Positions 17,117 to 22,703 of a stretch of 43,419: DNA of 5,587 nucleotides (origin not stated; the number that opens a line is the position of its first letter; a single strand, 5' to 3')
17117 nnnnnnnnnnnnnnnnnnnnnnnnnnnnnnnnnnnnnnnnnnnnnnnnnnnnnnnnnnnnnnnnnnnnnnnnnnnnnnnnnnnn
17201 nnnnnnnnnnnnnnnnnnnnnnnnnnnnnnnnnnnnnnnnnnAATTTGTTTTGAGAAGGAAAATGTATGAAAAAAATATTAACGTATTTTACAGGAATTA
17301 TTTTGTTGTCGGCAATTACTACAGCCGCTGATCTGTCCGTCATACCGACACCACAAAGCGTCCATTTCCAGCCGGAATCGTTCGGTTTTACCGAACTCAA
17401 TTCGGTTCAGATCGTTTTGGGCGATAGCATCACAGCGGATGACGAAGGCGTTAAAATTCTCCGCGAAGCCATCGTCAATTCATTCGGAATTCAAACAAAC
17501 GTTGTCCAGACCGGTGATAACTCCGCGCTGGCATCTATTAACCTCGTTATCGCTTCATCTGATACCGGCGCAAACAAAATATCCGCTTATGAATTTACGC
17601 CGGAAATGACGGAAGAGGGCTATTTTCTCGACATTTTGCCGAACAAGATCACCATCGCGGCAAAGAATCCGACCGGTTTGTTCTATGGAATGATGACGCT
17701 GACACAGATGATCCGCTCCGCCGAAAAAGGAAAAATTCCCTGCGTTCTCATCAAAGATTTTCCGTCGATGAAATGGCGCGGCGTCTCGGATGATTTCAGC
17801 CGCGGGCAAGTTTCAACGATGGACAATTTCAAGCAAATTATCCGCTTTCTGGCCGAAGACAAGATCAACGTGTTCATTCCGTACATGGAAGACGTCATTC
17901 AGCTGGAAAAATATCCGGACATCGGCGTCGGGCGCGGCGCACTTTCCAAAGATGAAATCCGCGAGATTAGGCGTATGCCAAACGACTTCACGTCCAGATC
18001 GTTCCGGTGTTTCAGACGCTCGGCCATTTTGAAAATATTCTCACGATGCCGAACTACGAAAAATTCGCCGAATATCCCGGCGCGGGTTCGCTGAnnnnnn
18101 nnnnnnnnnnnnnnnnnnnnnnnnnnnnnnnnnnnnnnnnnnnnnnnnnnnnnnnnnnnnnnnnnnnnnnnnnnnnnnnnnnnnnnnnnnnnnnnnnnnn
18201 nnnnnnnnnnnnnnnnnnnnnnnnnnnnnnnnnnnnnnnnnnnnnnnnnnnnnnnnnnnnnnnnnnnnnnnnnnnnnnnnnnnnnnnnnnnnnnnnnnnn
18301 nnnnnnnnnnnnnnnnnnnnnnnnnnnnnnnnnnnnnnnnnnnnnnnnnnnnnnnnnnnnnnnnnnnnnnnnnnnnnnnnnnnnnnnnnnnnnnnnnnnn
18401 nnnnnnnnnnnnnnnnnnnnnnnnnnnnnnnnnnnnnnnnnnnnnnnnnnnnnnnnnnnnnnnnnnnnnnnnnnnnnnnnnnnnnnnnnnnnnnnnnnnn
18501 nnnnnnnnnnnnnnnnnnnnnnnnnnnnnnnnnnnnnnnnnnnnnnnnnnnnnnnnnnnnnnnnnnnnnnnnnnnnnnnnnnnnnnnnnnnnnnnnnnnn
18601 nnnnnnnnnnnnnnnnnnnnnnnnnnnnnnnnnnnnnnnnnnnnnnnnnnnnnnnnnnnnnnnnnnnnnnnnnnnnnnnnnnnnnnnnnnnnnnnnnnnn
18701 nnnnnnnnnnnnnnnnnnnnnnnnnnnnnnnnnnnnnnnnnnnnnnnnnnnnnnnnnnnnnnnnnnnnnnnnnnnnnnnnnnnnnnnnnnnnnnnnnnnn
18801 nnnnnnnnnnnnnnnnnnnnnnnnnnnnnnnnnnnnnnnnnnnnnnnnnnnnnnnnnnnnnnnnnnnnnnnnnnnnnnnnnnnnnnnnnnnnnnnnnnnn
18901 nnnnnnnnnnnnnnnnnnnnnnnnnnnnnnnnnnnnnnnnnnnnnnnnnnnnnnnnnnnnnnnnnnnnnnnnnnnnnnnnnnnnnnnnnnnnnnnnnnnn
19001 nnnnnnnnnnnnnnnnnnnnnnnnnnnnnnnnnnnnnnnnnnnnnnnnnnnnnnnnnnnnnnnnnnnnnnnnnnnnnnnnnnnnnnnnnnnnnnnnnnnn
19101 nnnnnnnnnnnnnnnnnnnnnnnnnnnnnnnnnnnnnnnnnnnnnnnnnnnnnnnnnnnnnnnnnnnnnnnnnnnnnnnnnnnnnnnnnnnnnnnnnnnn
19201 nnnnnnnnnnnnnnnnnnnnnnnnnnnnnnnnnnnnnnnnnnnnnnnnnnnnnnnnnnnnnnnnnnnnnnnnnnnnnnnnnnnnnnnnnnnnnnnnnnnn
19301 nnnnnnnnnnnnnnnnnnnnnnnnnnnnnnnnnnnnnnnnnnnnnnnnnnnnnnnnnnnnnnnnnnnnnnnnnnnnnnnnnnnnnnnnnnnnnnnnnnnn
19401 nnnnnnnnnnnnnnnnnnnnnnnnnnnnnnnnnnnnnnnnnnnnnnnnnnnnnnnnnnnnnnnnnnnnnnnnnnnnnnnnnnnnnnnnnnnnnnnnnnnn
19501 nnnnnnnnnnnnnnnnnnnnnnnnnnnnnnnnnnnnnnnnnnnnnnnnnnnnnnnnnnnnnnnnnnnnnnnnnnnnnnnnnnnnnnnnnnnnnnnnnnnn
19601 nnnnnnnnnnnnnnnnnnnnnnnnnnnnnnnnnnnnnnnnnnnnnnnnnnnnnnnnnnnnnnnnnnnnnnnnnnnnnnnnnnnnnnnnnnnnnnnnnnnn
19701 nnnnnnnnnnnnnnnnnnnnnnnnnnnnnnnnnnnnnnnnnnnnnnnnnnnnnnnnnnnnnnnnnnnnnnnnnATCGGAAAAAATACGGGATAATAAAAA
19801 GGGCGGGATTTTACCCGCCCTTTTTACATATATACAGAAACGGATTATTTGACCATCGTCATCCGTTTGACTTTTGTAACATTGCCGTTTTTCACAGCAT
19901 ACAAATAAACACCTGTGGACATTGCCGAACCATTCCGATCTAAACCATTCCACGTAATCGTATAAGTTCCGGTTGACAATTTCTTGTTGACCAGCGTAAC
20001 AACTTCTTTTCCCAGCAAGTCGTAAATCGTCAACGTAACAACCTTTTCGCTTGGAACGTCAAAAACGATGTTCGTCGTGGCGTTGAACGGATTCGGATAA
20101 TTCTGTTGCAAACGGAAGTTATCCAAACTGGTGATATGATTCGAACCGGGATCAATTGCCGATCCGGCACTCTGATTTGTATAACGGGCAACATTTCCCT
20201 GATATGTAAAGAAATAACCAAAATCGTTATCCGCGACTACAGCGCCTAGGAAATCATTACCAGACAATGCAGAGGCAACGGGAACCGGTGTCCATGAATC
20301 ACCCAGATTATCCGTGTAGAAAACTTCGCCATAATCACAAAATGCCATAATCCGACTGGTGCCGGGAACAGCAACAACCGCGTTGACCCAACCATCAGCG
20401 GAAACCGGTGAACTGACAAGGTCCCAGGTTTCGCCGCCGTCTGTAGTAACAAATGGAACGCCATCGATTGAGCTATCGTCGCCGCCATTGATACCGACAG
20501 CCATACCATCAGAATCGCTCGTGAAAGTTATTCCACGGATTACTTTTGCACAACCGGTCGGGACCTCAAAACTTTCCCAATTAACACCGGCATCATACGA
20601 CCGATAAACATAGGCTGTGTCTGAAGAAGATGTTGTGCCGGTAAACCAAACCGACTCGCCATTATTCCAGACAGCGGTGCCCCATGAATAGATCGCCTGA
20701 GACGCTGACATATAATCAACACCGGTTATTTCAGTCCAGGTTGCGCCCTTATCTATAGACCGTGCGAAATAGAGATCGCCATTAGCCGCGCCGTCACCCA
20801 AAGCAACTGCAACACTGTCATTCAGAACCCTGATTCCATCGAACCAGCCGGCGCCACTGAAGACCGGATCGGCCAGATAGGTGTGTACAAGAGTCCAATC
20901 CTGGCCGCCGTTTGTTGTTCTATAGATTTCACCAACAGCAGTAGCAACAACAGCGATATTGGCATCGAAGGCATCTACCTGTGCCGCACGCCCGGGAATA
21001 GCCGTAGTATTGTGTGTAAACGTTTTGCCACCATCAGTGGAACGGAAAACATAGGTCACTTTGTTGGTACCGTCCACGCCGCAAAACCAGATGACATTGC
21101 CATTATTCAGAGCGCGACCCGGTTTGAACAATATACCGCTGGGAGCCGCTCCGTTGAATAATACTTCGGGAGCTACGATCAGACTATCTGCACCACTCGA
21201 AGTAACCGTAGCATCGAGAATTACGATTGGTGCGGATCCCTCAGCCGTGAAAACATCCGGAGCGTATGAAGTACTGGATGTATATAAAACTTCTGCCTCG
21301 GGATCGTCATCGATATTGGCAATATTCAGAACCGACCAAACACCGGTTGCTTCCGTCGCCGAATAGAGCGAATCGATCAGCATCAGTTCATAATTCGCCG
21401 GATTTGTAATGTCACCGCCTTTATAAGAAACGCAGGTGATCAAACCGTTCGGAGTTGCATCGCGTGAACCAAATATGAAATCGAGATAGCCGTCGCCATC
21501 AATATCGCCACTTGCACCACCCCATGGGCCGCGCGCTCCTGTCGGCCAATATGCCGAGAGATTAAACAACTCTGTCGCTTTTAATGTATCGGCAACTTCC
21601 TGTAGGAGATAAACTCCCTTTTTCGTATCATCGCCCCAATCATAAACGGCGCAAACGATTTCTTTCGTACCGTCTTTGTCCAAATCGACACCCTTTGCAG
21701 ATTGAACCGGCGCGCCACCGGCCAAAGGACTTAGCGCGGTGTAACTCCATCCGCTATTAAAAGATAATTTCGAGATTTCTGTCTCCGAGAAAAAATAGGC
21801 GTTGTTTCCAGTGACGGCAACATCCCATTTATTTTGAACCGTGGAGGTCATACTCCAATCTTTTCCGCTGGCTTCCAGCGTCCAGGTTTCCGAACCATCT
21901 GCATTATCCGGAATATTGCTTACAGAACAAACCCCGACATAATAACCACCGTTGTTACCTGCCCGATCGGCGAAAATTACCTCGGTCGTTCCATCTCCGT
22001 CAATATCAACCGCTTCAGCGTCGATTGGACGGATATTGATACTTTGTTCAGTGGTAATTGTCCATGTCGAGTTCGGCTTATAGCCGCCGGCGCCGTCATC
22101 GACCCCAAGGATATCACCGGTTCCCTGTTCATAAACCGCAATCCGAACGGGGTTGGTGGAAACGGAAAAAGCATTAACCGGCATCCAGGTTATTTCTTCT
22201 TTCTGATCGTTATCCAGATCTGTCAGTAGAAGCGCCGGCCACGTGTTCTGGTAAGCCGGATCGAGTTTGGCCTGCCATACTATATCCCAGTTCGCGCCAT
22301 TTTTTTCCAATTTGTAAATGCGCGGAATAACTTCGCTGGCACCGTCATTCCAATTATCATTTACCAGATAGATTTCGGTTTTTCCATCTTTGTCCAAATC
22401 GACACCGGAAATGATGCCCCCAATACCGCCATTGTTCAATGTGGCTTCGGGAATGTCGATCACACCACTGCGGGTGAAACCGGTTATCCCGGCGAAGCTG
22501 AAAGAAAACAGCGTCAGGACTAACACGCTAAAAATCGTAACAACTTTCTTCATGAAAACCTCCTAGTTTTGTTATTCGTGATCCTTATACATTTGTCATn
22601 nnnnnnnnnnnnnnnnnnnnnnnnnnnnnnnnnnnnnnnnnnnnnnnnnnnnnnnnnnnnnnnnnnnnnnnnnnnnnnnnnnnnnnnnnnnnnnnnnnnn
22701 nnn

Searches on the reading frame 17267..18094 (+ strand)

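Call 29: search_protein_families(library=ncbifam, proteins=[window:17267-18094:+], max_evalue=0.001)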
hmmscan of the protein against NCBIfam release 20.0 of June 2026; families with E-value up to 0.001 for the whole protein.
window:17267-18094:+ (275 aa): 2 families
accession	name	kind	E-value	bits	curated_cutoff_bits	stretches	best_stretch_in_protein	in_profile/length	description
NF041654.1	GlcNAcase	equivalog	4e-16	58.6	1000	1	12-204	8-178/732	beta-N-acetylglucosaminidase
NF049878.1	AlphGalctur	equivalog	2.8e-05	22.4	1300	1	62-173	27-141/901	alpha-d-galacturonidase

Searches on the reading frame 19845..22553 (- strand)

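Call 29: search_protein_families(library=ncbifam, proteins=[window:19845-22553:-], max_evalue=0.001)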
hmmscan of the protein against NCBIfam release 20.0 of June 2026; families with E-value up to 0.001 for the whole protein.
window:19845-22553:- (902 aa): 8 families
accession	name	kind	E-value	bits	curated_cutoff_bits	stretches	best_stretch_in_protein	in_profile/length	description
TIGR04183.1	Por_Secre_tail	domain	4e-12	45.9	23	1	819-898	2-69/72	T9SS type A sorting domain-containing protein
NF010237.0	PRK13684.1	equivalog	1.3e-09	37.6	326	1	500-554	109-165/334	photosynthesis system II assembly factor Ycf48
NF033707.1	T9SS_sortase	equivalog_domain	3.3e-09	35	420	1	817-888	1000-1076/1095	type IX secretion system sortase PorU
NF045728.1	glycosyl_F510_1955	equivalog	1.7e-06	27.5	175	1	500-613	115-217/246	F510_1955 family glycosylhydrolase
NF038113.1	T9SSA_dep_M36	equivalog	1.6e-05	23.2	885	1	814-898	791-866/869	T9SS-dependent M36 family metallopeptidase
NF005176.1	PRK06655.1-1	equivalog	2e-05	24.6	230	1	828-890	88-150/197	flagellar hook assembly protein FlgD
NF009276.0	PRK12633.1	equivalog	0.00023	20.9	383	1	825-889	116-181/234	flagellar basal body rod modification protein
NF052323.1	T9SSA_dep_M6i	equivalog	0.00061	17.8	600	1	817-901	959-1037/1043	T9SS-dependent M6-like inactivated metalloprotease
